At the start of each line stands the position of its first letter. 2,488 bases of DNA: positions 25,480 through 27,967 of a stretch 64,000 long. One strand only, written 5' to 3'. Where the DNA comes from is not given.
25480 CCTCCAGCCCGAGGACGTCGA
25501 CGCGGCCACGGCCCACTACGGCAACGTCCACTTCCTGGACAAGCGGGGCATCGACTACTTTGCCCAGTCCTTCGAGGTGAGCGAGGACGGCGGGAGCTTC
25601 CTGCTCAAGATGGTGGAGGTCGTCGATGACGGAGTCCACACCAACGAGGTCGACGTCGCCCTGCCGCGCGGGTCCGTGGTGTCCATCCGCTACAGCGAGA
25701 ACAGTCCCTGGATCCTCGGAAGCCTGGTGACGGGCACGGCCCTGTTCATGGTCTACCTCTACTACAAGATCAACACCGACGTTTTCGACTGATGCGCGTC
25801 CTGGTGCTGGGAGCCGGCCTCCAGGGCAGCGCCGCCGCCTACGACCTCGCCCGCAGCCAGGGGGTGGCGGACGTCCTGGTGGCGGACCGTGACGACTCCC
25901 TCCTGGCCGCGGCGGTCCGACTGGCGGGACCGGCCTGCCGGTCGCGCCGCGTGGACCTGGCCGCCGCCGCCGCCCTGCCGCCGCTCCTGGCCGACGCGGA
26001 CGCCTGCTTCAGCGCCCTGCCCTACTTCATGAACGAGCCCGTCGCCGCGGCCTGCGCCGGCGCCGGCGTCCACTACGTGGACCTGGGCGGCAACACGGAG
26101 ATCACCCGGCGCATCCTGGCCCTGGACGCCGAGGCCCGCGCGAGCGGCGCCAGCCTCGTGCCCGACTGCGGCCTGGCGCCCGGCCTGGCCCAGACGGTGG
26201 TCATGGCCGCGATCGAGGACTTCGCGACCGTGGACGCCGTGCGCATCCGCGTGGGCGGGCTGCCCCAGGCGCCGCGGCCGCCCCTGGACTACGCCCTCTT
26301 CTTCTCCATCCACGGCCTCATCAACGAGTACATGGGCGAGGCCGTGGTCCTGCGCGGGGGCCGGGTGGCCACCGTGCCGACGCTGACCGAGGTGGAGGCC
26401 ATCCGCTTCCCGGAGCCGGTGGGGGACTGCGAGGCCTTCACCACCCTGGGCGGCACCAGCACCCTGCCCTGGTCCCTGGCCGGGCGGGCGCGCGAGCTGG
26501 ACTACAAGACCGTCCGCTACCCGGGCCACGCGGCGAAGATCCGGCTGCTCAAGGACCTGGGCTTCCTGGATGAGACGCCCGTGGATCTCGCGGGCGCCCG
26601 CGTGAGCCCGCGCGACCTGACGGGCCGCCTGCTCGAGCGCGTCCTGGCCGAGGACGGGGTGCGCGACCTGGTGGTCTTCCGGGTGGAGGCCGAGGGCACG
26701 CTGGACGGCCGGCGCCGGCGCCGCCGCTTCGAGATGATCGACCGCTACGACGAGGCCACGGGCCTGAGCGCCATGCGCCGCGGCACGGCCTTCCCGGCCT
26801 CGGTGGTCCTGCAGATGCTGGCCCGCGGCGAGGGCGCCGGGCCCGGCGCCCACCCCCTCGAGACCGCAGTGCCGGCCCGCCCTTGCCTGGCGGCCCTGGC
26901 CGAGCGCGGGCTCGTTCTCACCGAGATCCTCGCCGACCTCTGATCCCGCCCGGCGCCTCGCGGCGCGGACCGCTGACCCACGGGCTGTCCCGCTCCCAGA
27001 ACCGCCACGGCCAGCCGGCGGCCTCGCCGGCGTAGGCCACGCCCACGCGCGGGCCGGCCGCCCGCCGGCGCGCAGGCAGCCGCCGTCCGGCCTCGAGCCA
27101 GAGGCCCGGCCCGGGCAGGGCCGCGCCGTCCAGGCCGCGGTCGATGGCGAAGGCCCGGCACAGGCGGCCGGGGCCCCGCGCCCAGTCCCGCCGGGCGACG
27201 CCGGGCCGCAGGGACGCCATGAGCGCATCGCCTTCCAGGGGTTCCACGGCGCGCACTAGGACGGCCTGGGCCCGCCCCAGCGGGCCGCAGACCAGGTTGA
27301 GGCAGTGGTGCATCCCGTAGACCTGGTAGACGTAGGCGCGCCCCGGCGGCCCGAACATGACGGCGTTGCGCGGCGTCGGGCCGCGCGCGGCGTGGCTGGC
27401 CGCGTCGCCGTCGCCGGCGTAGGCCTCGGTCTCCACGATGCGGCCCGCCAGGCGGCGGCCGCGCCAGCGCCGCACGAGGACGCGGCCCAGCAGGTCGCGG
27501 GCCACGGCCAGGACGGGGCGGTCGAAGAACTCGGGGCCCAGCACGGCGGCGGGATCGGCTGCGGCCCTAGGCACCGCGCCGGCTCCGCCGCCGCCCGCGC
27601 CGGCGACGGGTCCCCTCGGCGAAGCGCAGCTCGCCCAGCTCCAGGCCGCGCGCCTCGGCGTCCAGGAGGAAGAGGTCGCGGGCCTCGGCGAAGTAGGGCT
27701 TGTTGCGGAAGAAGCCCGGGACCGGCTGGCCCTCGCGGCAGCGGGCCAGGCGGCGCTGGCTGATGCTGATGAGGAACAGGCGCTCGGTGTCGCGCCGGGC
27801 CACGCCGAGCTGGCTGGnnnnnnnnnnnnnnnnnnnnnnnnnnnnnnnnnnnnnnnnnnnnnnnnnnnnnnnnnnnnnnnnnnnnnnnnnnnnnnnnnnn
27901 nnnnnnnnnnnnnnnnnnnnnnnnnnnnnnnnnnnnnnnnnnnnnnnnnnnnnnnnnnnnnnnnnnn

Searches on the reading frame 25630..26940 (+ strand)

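Call 13: search_protein_families(library=pfam, proteins=[window:25630-26940:+], max_evalue=0.001)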
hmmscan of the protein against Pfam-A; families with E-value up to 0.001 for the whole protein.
window:25630-26940:+ (437 aa): 3 families
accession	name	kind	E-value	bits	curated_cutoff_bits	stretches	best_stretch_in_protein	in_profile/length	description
PF16653.10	Sacchrp_dh_C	-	2.4e-41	143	31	1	181-428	1-265/265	Saccharopine dehydrogenase C-terminal domain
PF03435.24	Sacchrp_dh_NADP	-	2.1e-20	73.8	25.1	1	57-175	1-127/129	Saccharopine dehydrogenase NADP binding domain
PF01266.30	DAO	-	0.00041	20.4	27.9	1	56-92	1-35/353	FAD dependent oxidoreductase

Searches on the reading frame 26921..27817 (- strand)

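Call 64: search_protein_families(library=pfam, proteins=[window:26921-27817:-], max_evalue=0.01)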
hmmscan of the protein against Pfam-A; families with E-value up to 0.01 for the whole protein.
window:26921-27817:- (299 aa): 1 family
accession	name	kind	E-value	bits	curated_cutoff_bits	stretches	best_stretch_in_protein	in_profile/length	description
PF02245.21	Pur_DNA_glyco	-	3.7e-65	219.1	27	1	96-279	1-181/181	Methylpurine-DNA glycosylase (MPG)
